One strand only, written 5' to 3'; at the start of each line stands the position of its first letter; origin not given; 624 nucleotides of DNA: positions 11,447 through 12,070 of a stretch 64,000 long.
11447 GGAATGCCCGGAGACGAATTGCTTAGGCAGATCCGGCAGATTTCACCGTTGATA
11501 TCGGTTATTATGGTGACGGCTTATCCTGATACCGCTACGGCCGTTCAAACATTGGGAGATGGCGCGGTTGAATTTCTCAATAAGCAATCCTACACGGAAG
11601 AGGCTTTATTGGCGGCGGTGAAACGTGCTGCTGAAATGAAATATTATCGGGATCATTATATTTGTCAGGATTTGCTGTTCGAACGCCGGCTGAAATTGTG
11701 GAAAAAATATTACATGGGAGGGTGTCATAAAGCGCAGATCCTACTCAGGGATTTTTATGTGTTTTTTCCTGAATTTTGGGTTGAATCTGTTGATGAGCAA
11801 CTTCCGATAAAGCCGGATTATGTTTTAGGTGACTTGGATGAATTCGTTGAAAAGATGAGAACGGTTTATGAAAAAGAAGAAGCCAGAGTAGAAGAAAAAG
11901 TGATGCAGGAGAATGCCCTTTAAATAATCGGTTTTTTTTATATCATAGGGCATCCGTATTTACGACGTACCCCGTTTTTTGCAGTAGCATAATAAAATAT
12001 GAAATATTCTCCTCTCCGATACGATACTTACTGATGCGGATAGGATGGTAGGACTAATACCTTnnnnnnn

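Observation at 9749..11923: Soluble histidine kinase translationally coupled to a pseudo-receiver + receiver regulator with an unassigned output domain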

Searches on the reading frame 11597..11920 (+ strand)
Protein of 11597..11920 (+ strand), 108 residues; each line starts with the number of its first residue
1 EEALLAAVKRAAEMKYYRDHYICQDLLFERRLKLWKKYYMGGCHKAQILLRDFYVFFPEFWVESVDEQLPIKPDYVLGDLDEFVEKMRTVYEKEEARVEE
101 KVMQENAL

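Call 16: find_related_loci(query=A2, collection=genome_contigs, flank=10000)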
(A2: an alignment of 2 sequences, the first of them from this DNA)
Query A2 (94 aa) in genome_contigs; peptide patterns used: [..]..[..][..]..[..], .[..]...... (x = any residue, [..] = any of these).
74 stretches matched a pattern, but none encodes a relative of the query by tblastn (E <= 1e-3).

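Call 23: search_protein_families(library=pfam, proteins=[window:11597-11920:+], max_evalue=10)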
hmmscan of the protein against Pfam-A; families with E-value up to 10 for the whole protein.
seq(108 aa): 1 family
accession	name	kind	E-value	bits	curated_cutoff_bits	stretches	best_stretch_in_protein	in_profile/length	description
PF04263.21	TPK_catalytic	-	0.0016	18.8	30.7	1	68-102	23-57/113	Thiamin pyrophosphokinase, catalytic domain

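Call 24: search_protein_representatives(alignment_id=A2)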
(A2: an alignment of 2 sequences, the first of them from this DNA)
Query: 2 sequences, 95 profile positions. Proteins with E-value up to 0.001 (for the whole library): 2; up to 1e-10: 1; up to 1e-30: 1. The best 2 are listed.
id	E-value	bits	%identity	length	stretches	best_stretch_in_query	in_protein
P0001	3.1e-49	181.3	-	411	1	1-94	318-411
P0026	9.9e-04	35.5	-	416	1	10-79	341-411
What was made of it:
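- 11666..11920 (+): X2 (aa ~327-392) plus a lineage-specific C-terminal helix (aa 393-411). X2 is a small helical domain with an invariant Arg (ERRL) and Pro, and a near-invariant D..FFPE motif. Only 2 hits among 1.84 billion representatives (call 24).
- On [REC-X]x2 family (unnamed; P0026-P0040, P0045, P0061): The X2 profile hits P0026 in 1.84 billion representatives (call 24).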

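Call 27: find_homologous_proteins(query=P0026, max_evalue=0.00001)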
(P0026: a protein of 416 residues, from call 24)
Query P0026 (416 aa): 3377 proteins with E <= 0.00001 among 8000 candidates; the best 120 are listed.
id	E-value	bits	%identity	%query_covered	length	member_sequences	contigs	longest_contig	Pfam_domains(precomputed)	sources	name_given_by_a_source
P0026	3.6e-263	891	100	100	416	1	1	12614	PF00072.31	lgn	-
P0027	7.7e-204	695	78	100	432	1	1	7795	PF00072.31,PF20161.6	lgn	-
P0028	1.3e-141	490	57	99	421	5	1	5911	PF00072.31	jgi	jgi:DNA-binding NtrC family response regulator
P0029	1.8e-99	352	45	96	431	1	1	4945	PF00072.31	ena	-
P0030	2.2e-94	335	46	97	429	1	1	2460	PF00072.31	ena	-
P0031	4.0e-94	334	46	98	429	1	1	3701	PF00072.31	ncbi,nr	ncbi:MAG: response regulator [Candidatus Margulisbacteria bacterium]|nr:response regulator [Candidat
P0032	4.9e-94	334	46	97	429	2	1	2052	PF00072.31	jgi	-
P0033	1.0e-91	326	44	97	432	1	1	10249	PF00072.31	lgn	-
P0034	1.5e-91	326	43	98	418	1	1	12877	PF00072.31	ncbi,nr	ncbi:MAG: response regulator [Candidatus Margulisbacteria bacterium]|nr:response regulator [Candidat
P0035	4.6e-89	317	43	98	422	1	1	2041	PF00072.31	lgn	-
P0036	2.2e-87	312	44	91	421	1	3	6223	PF00072.31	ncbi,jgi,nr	ncbi:MAG: response regulator [Candidatus Saganbacteria bacterium]|nr:response regulator [Candidatus 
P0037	1.5e-86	309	44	97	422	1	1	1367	PF00072.31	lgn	-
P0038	8.7e-85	303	41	99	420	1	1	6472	PF00072.31,PF20161.6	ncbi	ncbi:response regulator [Candidatus Margulisiibacteriota bacterium]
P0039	3.9e-81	291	39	97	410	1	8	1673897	PF00072.31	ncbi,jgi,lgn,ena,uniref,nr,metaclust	ncbi:hypothetical protein A2276_08500 [candidate division WOR-1 bacterium RIFOXYA12_FULL_43_27]|unir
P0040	1.9e-77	279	40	97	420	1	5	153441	PF00072.31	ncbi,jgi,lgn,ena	-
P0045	9.4e-51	191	31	97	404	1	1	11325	PF00072.31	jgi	jgi:DNA-binding NtrC family response regulator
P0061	5.9e-29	120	26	96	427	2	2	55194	PF00072.31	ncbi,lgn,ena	-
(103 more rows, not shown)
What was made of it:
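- JGI labels some members 'DNA-binding NtrC family' (call 27).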

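Call 28: find_encoding_contigs(protein=P0026, flank=10000)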
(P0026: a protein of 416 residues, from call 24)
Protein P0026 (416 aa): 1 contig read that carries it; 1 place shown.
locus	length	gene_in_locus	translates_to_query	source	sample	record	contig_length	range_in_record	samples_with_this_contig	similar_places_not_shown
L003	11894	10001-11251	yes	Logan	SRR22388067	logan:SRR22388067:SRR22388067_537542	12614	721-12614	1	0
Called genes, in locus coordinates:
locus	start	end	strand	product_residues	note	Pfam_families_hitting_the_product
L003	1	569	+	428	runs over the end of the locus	?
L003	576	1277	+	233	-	PF02826:2-Hacid_dh_C (faint), PF03807:F420_oxidored (weak)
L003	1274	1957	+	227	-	PF02463:SMC_N (faint), PF00005:ABC_tran, PF13304:AAA_21 (faint)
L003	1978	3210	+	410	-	PF12704:MacB_PCD, PF02687:FtsX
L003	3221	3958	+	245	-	PF17131:TP_0789-like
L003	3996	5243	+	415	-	-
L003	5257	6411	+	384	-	PF14399:BtrH_N, PF16169:DUF4872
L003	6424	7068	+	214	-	PF18185:STALD (weak)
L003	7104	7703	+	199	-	PF06445:GyrI-like (weak)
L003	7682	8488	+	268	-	PF08713:DNA_alkylation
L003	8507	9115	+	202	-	-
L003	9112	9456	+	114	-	-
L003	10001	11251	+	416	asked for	PF00072:Response_reg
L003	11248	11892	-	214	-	?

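Call 35: search_solved_structures(query=A5, max_evalue=10, show_alignments=3)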
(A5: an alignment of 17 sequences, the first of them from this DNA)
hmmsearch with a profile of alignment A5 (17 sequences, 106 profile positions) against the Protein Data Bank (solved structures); distinct sequences matched with E-value up to 10: 4.
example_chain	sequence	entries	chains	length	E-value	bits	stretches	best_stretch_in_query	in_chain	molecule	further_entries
1jym_A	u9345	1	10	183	0.2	14.6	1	28-58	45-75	Peptide Deformylase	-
1rqc_A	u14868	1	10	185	0.21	14.6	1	28-58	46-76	formylmethionine deformylase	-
3oqg_A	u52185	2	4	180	0.23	14.5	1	59-98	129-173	Hpy188I | RESTRICTION ENDONUCLEASE HPY188I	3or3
1rl4_A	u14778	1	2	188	0.24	14.4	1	28-58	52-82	formylmethionine deformylase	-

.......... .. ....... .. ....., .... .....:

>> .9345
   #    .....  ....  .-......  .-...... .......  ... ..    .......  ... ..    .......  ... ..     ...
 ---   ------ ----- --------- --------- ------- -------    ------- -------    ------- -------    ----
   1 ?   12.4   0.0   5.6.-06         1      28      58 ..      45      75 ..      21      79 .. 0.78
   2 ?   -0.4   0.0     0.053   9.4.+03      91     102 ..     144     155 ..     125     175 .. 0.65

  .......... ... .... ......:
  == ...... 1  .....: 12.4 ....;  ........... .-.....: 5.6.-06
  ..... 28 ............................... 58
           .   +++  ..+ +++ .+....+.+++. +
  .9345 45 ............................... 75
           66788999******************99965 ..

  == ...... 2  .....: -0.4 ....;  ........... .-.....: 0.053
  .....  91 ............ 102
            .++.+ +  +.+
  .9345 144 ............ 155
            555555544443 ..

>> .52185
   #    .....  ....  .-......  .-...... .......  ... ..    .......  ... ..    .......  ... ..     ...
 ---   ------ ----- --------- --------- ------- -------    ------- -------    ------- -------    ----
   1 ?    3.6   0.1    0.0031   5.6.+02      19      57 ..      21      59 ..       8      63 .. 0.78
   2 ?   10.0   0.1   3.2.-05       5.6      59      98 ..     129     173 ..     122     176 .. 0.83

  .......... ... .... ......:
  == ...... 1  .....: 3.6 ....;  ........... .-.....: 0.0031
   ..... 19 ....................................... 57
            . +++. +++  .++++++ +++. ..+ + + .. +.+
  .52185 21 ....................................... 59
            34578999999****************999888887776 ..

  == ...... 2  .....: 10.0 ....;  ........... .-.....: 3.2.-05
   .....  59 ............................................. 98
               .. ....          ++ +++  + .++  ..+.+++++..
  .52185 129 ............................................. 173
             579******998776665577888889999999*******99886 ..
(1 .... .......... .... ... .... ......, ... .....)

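Call 43: find_encoding_contigs(protein=P0039, flank=7000, max_places=2)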
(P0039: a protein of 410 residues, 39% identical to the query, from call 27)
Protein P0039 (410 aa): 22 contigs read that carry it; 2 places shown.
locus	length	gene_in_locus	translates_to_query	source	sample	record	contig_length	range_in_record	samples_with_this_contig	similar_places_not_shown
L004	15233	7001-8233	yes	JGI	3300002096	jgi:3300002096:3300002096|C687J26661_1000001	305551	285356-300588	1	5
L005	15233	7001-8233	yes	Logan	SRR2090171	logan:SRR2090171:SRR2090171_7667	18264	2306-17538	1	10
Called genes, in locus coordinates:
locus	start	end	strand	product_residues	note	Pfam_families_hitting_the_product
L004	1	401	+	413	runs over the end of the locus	-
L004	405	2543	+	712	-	-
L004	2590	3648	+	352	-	-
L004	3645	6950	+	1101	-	-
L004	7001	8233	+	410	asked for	PF00072:Response_reg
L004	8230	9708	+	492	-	PF00133:tRNA-synt_1, PF01406:tRNA-synt_1e, PF09334:tRNA-synt_1g, PF00133:tRNA-synt_1, PF19303:Anticodon_3 (weak), PF08264:Anticodon_1 (weak)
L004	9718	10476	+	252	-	PF01026:TatD_DNase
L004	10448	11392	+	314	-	PF00482:T2SSF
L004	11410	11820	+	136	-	PF07963:N_methyl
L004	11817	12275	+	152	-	PF05635:23S_rRNA_IVP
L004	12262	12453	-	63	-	-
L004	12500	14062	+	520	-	PF00496:SBP_bac_5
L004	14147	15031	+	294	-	PF03747:ADP_ribosyl_GH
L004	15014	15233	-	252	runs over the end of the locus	-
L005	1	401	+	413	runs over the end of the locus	-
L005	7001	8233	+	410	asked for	PF00072:Response_reg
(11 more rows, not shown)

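Call 44: find_encoding_contigs(protein=P0040, flank=7000, max_places=2)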
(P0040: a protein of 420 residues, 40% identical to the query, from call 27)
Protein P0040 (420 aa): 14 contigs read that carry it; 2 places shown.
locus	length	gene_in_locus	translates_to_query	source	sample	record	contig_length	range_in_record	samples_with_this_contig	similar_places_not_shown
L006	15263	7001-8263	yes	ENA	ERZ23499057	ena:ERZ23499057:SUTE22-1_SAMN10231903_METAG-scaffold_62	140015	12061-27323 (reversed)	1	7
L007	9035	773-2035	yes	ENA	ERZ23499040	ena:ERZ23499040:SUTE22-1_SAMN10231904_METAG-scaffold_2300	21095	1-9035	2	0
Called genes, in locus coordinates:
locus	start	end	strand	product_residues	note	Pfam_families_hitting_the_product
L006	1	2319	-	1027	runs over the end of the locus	-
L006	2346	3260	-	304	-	-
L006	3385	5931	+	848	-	-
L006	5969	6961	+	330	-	-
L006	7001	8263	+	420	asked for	PF00072:Response_reg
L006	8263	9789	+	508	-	PF00133:tRNA-synt_1, PF01406:tRNA-synt_1e, PF09334:tRNA-synt_1g, PF00133:tRNA-synt_1, PF19303:Anticodon_3, PF08264:Anticodon_1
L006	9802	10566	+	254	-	PF01026:TatD_DNase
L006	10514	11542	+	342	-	PF00482:T2SSF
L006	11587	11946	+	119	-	PF05635:23S_rRNA_IVP, PF22296:bAvd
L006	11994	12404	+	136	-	PF07963:N_methyl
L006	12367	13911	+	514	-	PF00496:SBP_bac_5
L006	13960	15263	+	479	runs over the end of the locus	-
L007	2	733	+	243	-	?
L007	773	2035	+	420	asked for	PF00072:Response_reg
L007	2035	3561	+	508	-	PF00133:tRNA-synt_1, PF01406:tRNA-synt_1e, PF09334:tRNA-synt_1g, PF00133:tRNA-synt_1, PF19303:Anticodon_3, PF08264:Anticodon_1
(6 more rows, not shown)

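Call 45: find_encoding_contigs(protein=P0034, flank=7000, max_places=2)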
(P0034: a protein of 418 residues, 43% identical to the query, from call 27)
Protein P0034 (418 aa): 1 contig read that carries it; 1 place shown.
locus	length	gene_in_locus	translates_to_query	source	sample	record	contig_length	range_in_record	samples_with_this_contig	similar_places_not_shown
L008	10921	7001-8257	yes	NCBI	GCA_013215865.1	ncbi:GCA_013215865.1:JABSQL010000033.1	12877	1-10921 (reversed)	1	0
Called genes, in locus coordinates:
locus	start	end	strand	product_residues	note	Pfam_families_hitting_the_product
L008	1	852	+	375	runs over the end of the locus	PF00950:ABC-3, PF01032:FecCD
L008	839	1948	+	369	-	PF00950:ABC-3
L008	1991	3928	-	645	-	PF07732:Cu-oxidase_3, PF00394:Cu-oxidase, PF07731:Cu-oxidase_2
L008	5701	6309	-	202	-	PF00081:Sod_Fe_N, PF02777:Sod_Fe_C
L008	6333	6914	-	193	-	PF00578:AhpC-TSA, PF08534:Redoxin, PF10417:1-cysPrx_C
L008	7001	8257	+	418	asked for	PF00072:Response_reg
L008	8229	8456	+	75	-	PF13370:Fer4_13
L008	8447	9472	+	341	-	PF02445:NadA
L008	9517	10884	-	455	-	PF02233:PNTB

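Call 46: find_encoding_contigs(protein=P0061, flank=7000, max_places=2)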
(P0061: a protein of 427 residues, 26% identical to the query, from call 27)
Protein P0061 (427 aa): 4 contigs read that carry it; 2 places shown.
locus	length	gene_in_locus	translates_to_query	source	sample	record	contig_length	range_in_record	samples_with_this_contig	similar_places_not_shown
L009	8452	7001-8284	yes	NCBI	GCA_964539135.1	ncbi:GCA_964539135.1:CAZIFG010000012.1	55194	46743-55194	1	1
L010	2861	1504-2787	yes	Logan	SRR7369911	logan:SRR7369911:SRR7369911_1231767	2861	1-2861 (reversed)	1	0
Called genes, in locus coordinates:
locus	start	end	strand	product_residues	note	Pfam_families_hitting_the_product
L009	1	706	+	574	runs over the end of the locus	PF07244:POTRA, PF01103:Omp85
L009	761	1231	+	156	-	PF03938:OmpH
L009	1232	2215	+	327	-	PF04613:LpxD, PF25084:LbH_EIF2B, PF25087:GMPPB_C (faint), PF14602:Hexapep_2 (faint), PF00132:Hexapep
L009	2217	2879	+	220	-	-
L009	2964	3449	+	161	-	-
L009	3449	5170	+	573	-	PF07973:tRNA_SAD, PF00587:tRNA-synt_2b, PF03129:HGTP_anticodon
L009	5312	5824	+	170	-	PF05198:IF3_N, PF00707:IF3_C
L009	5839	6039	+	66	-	PF01632:Ribosomal_L35p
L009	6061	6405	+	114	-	PF00453:Ribosomal_L20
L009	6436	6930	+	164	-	PF02577:BFN_dom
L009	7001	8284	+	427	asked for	PF00072:Response_reg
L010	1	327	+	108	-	?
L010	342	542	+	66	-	PF01632:Ribosomal_L35p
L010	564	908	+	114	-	PF00453:Ribosomal_L20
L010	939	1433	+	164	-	PF02577:BFN_dom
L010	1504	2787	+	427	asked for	PF00072:Response_reg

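Call 47: search_protein_families(library=pfam, proteins=[L006:5969-6961:+, L006:3385-5931:+, L004:3645-6950:+, L004:2590-3648:+, L003:9112-9456:+, L003:8507-9115:+], max_evalue=0.01)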
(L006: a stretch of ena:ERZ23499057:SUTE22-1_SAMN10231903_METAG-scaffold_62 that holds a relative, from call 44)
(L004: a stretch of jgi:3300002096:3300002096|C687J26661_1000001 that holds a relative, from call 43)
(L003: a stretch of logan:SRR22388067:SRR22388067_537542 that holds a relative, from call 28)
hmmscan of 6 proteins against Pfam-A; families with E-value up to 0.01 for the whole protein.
L006:5969-6961:+ (330 aa): 0 families

L006:3385-5931:+ (848 aa): 0 families

L004:3645-6950:+ (1101 aa): 0 families

L004:2590-3648:+ (352 aa): 0 families

L003:9112-9456:+ (114 aa): 0 families

L003:8507-9115:+ (202 aa): 1 family
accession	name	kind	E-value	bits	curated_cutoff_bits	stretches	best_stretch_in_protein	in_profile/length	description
PF06445.20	GyrI-like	-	0.0029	18.3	26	0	132-193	92-152/155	GyrI-like small molecule binding domain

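Call 62: search_protein_families(library=pfam, alignment_id=A10, max_evalue=1)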
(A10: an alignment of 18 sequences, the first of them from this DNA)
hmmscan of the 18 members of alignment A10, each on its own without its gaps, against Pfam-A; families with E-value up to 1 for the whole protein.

A. member 1, seq(97 aa): 1 family
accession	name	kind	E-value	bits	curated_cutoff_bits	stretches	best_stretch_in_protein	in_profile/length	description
PF04263.21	TPK_catalytic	-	0.0015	18.9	30.7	1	57-91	23-57/113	Thiamin pyrophosphokinase, catalytic domain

B. families by the number of members that match (of 18 scanned): 15 families
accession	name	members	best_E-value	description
PF04399.18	Glutaredoxin2_C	5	0.017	Glutaredoxin 2, C terminal domain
PF11422.13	IBP39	3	0.011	Initiator binding protein 39 kDa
PF21587.3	AP5B1_N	2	0.038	AP-5 complex subunit beta-1, N-terminal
PF21328.3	Gp44_lid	2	0.5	Sliding-clamp-loader large subunit, AAA+ ATPase lid domain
PF04263.21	TPK_catalytic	1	0.0015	Thiamin pyrophosphokinase, catalytic domain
PF14931.11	IFT20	1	0.035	Intraflagellar transport complex B, subunit 20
PF12417.13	DUF3669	1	0.055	Zinc finger protein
PF22993.4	SAM_EPH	1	0.079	Ephrin receptor 1 SAM domain-like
PF06028.17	DUF915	1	0.094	Alpha/beta hydrolase of unknown function (DUF915)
PF23713.2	WH_Egal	1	0.095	Egalitarian winged helix domain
PF21052.3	EFR3_ARM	1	0.13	EFR3, armadillo repeat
PF10138.15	vWA-TerF-like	1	0.13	vWA found in TerF C terminus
PF13586.12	DDE_Tnp_1_2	1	0.15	Transposase DDE domain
PF19071.5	DUF5767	1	0.19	Family of unknown function (DUF5767)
PF15612.11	WHIM1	1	0.2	WSTF, HB1, Itc1p, MBD9 motif 1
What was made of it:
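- On NtrC-family / DNA-binding response regulators: No HTH family is hit in the 18 X2 sequences (call 62).
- No HTH or ANTAR family is hit in any of 18 members at E<=1 (call 62).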

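Call 65: predict_structure(alignment_id=A10)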
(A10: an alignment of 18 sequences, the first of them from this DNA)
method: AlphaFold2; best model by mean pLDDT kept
length: 97 residues; sequences in the alignment: 18
mean_pLDDT: 73.7   pTM: 0.60
mean pLDDT of the five models: 73.7, 73.5, 72.2, 70.0, 68.8
residues with pLDDT >= 90: 0; 70-90: 64; 50-70: 30; < 50: 3
segments of 3 or more residues with pLDDT < 50: 1-3
pLDDT, mean of each block of 10 residues (from residue 1): 53 74 84 75 85 83 65 77 74 63
secondary structure, 60 per line:
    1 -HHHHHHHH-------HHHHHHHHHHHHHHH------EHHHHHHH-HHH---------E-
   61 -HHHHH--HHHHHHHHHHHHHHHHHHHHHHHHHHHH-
elements in order: H2-9 H17-31 H39-45 H62-66 H69-96
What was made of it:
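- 11666..11920 (+): AF2 model with pLDDT 74, pTM 0.60 (call 65).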

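Call 69: fold_search(model_id=the predicted structure, library=pdb)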
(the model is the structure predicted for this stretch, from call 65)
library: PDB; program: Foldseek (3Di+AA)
matches with E <= 10: 0; with E <= 0.001: 0
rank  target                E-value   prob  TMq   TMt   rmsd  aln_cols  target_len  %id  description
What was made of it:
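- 11666..11920 (+): No Pfam, NCBIfam, PDB-sequence or Foldseek-PDB match (calls 23, 35, 62, 69).
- The regulator has no recognisable effector domain (calls 23, 35, 62, 69), as expected of an intermediate. Foldseek finds no PDB hit (call 69).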

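Call 73: fold_search(model_id=the predicted structure, library=viral)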
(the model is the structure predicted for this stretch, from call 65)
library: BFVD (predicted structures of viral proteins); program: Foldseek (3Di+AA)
matches with E <= 10: 11; with E <= 0.001: 0
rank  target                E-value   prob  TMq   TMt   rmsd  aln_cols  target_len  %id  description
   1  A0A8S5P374            2.6e+00  0.07  0.25  0.21  13.3        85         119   14  Uncharacterized protein [Myoviridae sp. ctegP15]
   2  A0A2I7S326            2.8e+00  0.11  0.37  0.42   8.5        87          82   10  (no name in the UniProt tables at hand)
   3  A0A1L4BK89            2.8e+00  0.08  0.28  0.29  16.4        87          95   15  Uncharacterized protein [Cafeteriavirus-dependent mavirus]
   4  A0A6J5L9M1            3.0e+00  0.06  0.29  0.15  16.5       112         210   12  Uncharacterized protein [uncultured Caudovirales phage]
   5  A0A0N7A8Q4            3.8e+00  0.07  0.29  0.28   8.7        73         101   14  (no name in the UniProt tables at hand)
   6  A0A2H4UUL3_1          5.0e+00  0.08  0.27  0.03   9.9        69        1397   12  Capsid protein [Bodo saltans virus]
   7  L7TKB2                7.3e+00  0.06  0.26  0.29   6.0        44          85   20  Uncharacterized protein [Haloarcula vallismortis tailed virus 1]
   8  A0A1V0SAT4            7.3e+00  0.03  0.28  0.21  14.3        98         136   15  Uncharacterized protein [Catovirus CTV1]
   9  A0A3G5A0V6            7.3e+00  0.02  0.21  0.16  12.4        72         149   17  Uncharacterized protein [Harvfovirus sp.]
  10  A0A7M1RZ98            8.4e+00  0.02  0.23  0.07  14.2        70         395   10  DNA polymerase [uncultured phage cr127_1]
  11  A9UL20                8.9e+00  0.03  0.28  0.14   9.6        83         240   17  Nonstructural protein sigma NS [Broome reovirus]
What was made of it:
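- Tried and rejected: Foldseek-PDB gave 0 hits (call 69) and BFVD gave only noise (call 73).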

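Call 89: find_encoding_contigs(protein=P0045, flank=6000, max_places=2)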
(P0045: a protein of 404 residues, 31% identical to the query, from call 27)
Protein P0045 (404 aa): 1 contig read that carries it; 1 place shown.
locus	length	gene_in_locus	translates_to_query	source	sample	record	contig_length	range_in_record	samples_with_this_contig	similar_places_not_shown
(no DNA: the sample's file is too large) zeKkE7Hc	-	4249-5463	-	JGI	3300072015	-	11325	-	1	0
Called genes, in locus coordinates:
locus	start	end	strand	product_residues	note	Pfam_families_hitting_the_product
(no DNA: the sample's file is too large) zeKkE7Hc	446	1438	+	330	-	PF07228:SpoIIE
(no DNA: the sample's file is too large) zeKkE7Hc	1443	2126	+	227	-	PF02634:FdhD-NarQ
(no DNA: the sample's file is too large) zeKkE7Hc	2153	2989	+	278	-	PF01656:CbiA, PF02374:ArsA_ATPase (faint), PF10609:ParA, PF13614:AAA_31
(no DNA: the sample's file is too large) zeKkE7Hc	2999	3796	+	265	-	PF02195:ParB_N, PF17762:HTH_ParB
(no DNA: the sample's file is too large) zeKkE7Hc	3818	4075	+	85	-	-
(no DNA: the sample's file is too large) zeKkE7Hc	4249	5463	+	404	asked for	PF00072:Response_reg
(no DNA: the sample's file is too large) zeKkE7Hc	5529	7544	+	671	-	PF00512:HisKA (weak), PF02518:HATPase_c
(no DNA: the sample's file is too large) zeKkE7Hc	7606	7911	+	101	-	-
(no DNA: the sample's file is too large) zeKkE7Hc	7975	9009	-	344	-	-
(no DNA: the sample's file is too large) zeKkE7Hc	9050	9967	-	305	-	-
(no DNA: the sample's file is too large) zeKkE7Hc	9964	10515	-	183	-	-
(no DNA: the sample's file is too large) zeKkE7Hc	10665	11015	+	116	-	-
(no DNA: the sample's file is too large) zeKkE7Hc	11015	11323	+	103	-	?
